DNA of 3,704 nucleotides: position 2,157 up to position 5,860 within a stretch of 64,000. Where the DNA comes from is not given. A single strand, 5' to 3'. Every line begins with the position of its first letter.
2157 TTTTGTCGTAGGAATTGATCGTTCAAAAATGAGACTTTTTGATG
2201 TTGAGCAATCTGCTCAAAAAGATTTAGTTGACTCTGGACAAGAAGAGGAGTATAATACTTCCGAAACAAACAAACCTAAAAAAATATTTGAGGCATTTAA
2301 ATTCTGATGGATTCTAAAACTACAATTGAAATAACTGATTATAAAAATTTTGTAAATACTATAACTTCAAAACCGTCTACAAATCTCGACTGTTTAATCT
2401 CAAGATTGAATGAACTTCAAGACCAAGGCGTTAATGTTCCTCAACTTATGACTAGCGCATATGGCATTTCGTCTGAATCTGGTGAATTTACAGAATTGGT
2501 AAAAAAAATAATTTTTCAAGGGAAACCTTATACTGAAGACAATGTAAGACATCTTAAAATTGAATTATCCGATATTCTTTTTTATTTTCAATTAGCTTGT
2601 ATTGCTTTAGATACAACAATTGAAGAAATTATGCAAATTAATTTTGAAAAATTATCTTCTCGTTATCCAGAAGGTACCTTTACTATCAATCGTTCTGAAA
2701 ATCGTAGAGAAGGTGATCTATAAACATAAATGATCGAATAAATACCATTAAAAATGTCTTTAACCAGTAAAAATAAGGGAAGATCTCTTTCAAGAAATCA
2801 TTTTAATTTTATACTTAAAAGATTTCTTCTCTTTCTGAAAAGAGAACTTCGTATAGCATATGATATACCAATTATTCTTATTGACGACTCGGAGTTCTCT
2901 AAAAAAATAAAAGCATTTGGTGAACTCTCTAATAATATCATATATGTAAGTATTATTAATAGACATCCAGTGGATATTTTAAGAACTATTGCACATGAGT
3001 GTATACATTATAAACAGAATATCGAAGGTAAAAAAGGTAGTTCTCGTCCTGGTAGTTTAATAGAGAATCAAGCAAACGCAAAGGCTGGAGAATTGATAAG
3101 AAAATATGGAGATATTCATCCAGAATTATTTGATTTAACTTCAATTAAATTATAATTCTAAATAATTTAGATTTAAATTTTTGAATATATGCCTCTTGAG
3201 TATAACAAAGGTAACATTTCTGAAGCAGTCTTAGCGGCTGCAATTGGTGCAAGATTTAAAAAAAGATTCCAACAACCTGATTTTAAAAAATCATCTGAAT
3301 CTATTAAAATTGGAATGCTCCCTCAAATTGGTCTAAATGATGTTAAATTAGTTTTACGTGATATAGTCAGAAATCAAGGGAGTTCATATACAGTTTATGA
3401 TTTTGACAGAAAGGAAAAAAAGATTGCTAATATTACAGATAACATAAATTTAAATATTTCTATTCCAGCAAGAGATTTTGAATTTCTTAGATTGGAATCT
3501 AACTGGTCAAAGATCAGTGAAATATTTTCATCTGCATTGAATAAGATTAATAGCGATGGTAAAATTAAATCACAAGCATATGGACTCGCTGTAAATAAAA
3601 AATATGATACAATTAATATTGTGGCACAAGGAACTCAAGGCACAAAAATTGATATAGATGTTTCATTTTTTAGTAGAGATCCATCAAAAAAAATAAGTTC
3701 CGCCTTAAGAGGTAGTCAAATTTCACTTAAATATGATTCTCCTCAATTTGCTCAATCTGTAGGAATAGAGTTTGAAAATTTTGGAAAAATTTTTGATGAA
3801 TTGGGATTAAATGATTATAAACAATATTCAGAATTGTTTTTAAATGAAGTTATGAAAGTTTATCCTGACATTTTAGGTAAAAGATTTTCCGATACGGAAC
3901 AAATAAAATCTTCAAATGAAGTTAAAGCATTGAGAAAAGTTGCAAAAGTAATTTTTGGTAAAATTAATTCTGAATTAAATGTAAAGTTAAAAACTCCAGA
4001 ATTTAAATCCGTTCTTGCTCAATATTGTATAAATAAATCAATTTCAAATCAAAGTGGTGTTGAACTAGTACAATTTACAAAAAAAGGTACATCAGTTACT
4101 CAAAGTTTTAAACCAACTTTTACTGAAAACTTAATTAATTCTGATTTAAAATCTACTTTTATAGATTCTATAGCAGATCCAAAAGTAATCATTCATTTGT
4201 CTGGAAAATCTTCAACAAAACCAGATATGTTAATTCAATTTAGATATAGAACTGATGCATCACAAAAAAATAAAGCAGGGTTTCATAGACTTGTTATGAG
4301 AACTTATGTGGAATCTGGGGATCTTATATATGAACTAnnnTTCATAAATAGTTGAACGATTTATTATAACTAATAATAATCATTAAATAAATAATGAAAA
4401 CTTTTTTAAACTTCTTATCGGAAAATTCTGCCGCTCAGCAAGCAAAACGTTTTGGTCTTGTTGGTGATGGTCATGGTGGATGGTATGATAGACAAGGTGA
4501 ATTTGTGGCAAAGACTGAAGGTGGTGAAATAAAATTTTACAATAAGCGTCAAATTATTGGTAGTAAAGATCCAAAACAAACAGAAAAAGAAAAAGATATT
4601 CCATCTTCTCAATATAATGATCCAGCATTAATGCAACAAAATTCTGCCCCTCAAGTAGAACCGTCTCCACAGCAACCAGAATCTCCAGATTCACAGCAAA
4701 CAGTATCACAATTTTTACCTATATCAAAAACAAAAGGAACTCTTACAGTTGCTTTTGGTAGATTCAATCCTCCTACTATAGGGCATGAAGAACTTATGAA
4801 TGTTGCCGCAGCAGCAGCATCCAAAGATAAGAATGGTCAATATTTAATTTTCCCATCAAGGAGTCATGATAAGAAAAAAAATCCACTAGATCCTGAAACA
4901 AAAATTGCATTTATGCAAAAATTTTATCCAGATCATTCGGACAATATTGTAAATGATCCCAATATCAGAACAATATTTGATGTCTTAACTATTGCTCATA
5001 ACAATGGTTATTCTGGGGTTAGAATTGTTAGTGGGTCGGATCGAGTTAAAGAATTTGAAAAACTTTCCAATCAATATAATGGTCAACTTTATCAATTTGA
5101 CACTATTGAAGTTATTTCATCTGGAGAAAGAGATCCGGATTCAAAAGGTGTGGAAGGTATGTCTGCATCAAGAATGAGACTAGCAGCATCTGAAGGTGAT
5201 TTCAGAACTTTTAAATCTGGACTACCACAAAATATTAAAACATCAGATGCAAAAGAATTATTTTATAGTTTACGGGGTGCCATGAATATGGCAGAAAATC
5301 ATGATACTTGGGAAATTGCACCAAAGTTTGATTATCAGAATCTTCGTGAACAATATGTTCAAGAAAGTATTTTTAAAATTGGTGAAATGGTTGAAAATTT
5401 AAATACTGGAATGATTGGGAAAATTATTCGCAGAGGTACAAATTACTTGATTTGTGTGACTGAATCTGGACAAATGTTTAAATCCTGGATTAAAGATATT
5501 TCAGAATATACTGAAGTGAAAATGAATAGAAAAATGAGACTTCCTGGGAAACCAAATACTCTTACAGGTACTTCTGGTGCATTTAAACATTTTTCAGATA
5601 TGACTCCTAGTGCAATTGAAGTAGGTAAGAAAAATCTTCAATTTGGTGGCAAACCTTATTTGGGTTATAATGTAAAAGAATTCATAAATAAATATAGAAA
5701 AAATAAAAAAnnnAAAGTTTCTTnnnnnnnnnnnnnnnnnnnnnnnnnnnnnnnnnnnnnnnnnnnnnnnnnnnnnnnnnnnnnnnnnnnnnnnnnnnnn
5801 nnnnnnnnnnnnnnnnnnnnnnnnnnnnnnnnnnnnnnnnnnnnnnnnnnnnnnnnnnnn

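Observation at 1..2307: Fractured gp41 helicase gene: split intein halves separated by an inserted endonuclease gene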

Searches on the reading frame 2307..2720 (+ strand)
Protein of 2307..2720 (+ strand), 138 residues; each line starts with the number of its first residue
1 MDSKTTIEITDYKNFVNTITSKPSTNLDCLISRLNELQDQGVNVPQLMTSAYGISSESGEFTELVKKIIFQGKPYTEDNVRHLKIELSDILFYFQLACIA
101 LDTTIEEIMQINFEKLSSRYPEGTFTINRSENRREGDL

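Call 4: search_protein_families(library=pfam, proteins=[window:2307-2720:+], max_evalue=0.01)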
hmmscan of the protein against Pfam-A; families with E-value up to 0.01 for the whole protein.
window:2307-2720:+ (138 aa): 1 family
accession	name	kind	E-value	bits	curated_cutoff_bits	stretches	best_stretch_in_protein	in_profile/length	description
PF03819.22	MazG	-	6.3e-06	26.8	22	1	53-122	9-72/74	MazG nucleotide pyrophosphohydrolase domain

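Call 11: search_protein_families(library=phrogs, proteins=[window:2307-2720:+], max_evalue=0.001)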
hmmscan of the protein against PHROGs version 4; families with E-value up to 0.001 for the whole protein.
window:2307-2720:+ (138 aa): 3 families
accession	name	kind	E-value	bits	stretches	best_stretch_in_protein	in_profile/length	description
phrog_22758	-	other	5.1e-42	145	1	4-138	87-221/221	MazG-like pyrophosphatase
phrog_229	-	other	3.9e-40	139.5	1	3-137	244-362/533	MazG-like pyrophosphatase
phrog_37613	-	other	2.7e-05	24.4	1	46-133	292-376/394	MazG-like pyrophosphatase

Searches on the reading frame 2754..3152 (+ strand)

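Call 4: search_protein_families(library=pfam, proteins=[window:2754-3152:+], max_evalue=0.01)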
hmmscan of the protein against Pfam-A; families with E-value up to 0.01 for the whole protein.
window:2754-3152:+ (133 aa): 1 family
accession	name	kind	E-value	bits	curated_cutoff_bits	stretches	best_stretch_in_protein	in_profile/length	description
PF06114.19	Peptidase_M78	-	0.002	18.3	22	1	49-127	17-98/123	IrrE N-terminal-like domain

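Call 11: search_protein_families(library=phrogs, proteins=[window:2754-3152:+], max_evalue=0.001)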
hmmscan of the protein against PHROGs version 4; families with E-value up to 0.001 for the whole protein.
window:2754-3152:+ (133 aa): 2 families
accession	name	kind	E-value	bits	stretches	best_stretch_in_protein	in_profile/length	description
phrog_87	-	other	3e-07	31.4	1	27-122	42-134/227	metallo-protease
phrog_1365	-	unknown function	0.00033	21.6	1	53-94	52-89/127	-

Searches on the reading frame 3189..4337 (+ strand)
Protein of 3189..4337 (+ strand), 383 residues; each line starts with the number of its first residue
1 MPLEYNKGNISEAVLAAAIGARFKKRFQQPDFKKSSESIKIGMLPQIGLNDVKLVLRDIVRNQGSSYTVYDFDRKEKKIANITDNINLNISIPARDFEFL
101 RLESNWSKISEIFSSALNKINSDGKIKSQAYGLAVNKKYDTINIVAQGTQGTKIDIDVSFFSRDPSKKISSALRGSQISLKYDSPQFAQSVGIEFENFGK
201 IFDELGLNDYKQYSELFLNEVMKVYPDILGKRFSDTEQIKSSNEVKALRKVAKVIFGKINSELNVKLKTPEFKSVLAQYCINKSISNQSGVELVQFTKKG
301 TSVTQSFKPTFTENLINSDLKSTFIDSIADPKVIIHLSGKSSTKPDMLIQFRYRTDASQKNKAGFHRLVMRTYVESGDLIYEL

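Call 4: search_protein_families(library=pfam, proteins=[window:3189-4337:+], max_evalue=0.01)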
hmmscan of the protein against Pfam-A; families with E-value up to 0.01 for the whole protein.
window:3189-4337:+ (383 aa): 0 families

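Call 11: search_protein_families(library=phrogs, proteins=[window:3189-4337:+], max_evalue=0.001)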
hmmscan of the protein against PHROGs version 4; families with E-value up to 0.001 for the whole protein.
window:3189-4337:+ (383 aa): 2 families
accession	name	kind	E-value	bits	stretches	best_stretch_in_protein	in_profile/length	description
phrog_33928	-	unknown function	1.3e-36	127.7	1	4-375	7-370/378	-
phrog_3560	-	unknown function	2.8e-06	27.4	1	3-203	94-275/433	-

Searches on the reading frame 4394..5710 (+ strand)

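Call 4: search_protein_families(library=pfam, proteins=[window:4394-5710:+], max_evalue=0.01)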
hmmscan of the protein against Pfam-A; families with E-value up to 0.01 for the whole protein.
window:4394-5710:+ (439 aa): 1 family
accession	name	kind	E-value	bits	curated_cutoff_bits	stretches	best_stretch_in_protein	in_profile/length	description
PF01467.32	CTP_transf_like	-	6.6e-06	26.8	21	1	120-223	2-96/133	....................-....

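Call 11: search_protein_families(library=phrogs, proteins=[window:4394-5710:+], max_evalue=0.001)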
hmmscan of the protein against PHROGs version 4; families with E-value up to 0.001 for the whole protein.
window:4394-5710:+ (439 aa): 6 families
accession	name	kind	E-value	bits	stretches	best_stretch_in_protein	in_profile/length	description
phrog_395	-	other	1.2e-100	338.9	1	111-405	7-289/373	cytidyltransferase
phrog_3041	-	other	5.5e-66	224.3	1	85-375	25-314/678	cytidyltransferase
phrog_455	-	unknown function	8.7e-48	165.4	1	111-379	416-690/764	-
phrog_4808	-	DNA, RNA and nucleotide metabolism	7e-15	55.7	1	314-372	9-67/91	ribonucleotide reductase alpha subunit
phrog_22379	-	unknown function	9.6e-09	36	1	318-376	20-77/435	-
phrog_3561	-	unknown function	1e-08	35.7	1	2-46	5-52/934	-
